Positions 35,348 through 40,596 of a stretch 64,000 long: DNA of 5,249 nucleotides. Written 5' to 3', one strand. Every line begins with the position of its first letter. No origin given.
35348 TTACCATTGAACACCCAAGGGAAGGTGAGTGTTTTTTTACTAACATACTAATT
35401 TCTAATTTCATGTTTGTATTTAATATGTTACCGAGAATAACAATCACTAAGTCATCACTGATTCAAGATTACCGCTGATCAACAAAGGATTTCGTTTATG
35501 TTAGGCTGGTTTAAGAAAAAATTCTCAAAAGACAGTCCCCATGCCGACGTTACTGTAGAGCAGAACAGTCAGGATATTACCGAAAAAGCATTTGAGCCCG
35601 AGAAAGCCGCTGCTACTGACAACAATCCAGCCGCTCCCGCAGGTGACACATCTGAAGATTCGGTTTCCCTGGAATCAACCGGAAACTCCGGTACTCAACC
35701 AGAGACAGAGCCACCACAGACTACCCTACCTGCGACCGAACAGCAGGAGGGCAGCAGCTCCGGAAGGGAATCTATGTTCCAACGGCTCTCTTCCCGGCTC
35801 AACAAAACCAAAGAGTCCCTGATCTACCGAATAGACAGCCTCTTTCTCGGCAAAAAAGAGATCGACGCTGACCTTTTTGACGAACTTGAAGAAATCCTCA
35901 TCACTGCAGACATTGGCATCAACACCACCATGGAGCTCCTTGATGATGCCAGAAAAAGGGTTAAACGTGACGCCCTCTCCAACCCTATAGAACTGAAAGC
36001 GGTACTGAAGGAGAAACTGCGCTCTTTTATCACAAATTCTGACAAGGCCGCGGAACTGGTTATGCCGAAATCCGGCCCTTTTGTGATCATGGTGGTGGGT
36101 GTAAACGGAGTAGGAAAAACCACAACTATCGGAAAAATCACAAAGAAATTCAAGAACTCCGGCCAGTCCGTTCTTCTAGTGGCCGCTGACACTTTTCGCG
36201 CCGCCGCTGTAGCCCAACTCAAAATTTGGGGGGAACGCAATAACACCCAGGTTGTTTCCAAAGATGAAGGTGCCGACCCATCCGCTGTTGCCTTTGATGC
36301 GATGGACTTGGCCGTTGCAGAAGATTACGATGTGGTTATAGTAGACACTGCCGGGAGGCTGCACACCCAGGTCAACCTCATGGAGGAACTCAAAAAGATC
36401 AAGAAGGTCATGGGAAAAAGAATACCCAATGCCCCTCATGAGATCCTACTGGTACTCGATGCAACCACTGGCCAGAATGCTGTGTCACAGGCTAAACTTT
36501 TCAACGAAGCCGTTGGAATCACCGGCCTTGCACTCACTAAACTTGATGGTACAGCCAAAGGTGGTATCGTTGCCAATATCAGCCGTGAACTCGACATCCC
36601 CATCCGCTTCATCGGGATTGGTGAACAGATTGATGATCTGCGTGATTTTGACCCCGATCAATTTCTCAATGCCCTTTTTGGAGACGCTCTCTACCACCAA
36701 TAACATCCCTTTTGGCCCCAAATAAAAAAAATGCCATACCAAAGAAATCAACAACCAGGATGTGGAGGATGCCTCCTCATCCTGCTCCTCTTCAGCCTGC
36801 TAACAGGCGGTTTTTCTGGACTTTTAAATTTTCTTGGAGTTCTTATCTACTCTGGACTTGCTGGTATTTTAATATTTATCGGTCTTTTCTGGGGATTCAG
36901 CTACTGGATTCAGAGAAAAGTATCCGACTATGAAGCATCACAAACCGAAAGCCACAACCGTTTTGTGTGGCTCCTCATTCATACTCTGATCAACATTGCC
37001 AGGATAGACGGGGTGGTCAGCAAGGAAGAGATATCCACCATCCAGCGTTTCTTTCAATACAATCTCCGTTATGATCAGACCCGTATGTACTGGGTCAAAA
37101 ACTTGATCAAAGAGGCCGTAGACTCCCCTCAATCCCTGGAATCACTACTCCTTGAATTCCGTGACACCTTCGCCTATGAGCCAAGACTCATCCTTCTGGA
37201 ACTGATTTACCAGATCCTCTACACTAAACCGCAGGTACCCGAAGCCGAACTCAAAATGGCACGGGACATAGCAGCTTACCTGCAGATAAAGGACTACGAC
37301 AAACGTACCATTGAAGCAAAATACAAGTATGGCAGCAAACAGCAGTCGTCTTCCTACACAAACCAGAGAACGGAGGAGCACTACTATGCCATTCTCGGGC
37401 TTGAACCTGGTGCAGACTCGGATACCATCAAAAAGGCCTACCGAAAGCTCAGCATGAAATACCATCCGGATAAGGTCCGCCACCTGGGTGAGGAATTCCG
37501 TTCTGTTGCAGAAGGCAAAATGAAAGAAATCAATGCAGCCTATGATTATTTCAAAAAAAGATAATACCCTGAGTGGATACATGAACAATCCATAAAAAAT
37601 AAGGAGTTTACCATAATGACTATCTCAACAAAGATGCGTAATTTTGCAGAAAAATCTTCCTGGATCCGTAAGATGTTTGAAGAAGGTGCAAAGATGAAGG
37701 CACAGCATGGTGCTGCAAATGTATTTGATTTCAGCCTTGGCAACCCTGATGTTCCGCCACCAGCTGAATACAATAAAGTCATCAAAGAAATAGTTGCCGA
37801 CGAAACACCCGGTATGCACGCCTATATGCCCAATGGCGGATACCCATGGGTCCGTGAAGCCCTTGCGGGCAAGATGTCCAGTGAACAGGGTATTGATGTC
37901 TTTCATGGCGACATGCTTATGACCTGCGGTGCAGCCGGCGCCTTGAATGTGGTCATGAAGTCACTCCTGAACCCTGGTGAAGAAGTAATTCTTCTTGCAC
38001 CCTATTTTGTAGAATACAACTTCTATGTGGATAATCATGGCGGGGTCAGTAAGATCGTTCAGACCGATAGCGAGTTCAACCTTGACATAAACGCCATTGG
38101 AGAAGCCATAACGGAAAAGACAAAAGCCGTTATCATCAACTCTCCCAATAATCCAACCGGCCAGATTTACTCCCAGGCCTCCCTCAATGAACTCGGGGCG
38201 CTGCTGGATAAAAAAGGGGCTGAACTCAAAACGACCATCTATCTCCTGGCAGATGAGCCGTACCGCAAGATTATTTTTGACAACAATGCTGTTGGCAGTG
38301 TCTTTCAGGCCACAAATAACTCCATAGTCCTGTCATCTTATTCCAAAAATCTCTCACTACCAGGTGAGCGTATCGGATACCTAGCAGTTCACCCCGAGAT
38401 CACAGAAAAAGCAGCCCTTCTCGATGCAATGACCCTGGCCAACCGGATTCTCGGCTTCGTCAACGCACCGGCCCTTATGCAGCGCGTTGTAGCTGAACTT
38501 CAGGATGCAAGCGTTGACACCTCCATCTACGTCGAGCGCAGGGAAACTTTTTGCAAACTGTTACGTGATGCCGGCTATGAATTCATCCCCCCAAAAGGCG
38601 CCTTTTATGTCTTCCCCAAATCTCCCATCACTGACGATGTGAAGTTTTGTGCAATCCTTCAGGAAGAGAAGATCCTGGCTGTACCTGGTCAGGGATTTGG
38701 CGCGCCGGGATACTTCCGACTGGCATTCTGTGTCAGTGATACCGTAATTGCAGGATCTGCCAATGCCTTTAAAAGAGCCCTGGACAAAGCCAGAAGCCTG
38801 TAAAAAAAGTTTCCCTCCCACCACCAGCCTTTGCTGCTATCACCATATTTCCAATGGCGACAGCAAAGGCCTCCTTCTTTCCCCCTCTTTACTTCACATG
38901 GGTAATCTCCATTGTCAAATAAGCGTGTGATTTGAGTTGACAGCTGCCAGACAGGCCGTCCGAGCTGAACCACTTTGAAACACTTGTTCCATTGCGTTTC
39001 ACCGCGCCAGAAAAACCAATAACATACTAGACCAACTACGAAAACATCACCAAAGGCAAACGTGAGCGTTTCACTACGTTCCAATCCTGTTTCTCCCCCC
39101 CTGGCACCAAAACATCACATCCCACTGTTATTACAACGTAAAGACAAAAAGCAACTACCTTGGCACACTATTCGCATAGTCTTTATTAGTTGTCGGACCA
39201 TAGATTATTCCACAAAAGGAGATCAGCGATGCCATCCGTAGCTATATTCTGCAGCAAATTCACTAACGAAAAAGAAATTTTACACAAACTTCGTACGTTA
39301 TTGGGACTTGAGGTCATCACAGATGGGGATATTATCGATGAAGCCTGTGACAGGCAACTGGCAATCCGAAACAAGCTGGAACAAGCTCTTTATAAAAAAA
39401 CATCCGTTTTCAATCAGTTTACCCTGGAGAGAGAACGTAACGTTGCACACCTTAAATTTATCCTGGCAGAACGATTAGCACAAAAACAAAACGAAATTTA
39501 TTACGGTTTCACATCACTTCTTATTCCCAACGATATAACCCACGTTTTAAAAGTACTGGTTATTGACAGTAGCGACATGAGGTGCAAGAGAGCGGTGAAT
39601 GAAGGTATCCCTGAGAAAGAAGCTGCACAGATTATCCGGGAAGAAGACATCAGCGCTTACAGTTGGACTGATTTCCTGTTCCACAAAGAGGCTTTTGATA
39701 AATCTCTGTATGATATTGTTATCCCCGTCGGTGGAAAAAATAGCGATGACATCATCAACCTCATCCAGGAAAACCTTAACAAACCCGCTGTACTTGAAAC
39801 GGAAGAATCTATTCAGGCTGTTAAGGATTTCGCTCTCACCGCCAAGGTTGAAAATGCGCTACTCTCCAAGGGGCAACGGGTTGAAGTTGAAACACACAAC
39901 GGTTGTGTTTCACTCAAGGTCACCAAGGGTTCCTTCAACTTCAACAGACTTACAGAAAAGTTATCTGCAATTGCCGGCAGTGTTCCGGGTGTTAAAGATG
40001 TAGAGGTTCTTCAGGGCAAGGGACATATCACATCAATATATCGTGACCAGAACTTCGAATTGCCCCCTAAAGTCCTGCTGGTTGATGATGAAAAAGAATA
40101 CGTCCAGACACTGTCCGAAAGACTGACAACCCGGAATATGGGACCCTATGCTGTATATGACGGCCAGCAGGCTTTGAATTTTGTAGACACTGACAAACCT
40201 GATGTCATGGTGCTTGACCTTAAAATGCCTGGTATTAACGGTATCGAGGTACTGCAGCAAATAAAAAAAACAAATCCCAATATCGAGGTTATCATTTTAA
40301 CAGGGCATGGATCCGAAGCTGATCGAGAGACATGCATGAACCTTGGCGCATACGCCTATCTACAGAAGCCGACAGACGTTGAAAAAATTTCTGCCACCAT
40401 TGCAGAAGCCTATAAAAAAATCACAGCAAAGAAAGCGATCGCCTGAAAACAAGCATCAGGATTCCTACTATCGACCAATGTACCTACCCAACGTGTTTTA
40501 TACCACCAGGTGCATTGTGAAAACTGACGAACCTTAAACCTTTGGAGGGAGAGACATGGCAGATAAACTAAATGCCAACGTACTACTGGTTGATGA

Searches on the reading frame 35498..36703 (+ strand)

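Call 48: search_protein_families(library=pfam, proteins=[window:35498-36703:+], max_evalue=0.00001)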
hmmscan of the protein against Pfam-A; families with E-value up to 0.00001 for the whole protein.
window:35498-36703:+ (401 aa): 3 families
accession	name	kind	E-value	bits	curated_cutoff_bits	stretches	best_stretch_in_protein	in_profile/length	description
PF00448.28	SRP54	-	5e-78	261.7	22.7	1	194-394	1-195/196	SRP54-type protein, GTPase domain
PF02881.24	SRP54_N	-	1.3e-14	54.6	22.4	1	111-174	4-75/75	SRP54-type protein, helical bundle domain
PF13604.12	AAA_30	-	4.9e-07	30.1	27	1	191-291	15-103/191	AAA domain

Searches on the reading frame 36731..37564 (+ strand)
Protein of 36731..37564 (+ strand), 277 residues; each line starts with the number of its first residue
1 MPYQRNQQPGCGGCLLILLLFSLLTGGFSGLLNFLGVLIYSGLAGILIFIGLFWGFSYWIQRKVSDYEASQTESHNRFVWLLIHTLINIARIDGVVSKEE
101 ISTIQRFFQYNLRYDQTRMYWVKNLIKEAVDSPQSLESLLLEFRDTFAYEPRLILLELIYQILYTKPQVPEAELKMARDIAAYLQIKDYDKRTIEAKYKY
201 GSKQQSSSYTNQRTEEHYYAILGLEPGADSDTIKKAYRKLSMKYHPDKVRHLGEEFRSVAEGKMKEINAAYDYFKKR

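Call 48: search_protein_families(library=pfam, proteins=[window:36731-37564:+], max_evalue=0.00001)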
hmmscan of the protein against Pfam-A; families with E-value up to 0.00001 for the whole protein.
window:36731-37564:+ (277 aa): 2 families
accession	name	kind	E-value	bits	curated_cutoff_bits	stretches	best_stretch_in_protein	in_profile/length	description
PF00226.36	DnaJ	-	1.4e-15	57.5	27.8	1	218-274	2-53/63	DnaJ domain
PF05099.18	TerB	-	3e-10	40.8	24.4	1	83-192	5-114/118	Tellurite resistance protein TerB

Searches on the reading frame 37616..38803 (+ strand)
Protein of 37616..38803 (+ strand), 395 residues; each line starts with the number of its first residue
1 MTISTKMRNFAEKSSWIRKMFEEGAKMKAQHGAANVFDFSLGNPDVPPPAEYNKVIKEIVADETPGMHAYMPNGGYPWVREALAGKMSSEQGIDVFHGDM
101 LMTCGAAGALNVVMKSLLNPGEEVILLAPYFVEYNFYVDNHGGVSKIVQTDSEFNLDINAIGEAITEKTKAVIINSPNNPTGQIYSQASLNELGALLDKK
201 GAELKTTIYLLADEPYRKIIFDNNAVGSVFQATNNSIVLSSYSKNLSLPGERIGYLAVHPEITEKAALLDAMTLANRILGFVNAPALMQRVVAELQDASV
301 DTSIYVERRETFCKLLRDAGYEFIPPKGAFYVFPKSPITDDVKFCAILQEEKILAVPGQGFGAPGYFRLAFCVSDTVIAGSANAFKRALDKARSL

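Call 48: search_protein_families(library=pfam, proteins=[window:37616-38803:+], max_evalue=0.00001)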
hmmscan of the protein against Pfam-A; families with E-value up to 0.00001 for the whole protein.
window:37616-38803:+ (395 aa): 1 family
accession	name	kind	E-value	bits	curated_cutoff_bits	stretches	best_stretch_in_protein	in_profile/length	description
PF00155.27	Aminotran_1_2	-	3.1e-47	161.9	19.7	1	35-376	2-352/361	Aminotransferase class I and II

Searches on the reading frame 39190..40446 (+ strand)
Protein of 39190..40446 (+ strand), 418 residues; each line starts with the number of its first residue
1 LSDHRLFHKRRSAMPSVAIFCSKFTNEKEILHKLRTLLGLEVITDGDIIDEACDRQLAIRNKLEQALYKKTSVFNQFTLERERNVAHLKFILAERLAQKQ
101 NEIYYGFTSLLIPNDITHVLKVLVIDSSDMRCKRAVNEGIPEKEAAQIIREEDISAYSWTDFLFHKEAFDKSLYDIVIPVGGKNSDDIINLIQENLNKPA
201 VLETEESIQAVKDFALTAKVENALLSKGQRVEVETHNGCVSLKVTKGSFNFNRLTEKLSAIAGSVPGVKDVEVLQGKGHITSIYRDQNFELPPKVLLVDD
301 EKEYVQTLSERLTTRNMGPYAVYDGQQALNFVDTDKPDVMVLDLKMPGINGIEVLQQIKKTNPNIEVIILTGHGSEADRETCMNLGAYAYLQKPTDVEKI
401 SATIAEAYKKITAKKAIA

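Call 48: search_protein_families(library=pfam, proteins=[window:39190-40446:+], max_evalue=0.00001)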
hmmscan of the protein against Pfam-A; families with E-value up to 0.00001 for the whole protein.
window:39190-40446:+ (418 aa): 2 families
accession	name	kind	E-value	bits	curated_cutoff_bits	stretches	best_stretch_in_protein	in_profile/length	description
PF00072.30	Response_reg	-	3.3e-28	98.5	30.2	1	295-404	1-110/111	Response regulator receiver domain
PF13189.12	Cytidylate_kin2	-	1.4e-13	51.8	28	1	28-178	13-172/176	Cytidylate kinase-like family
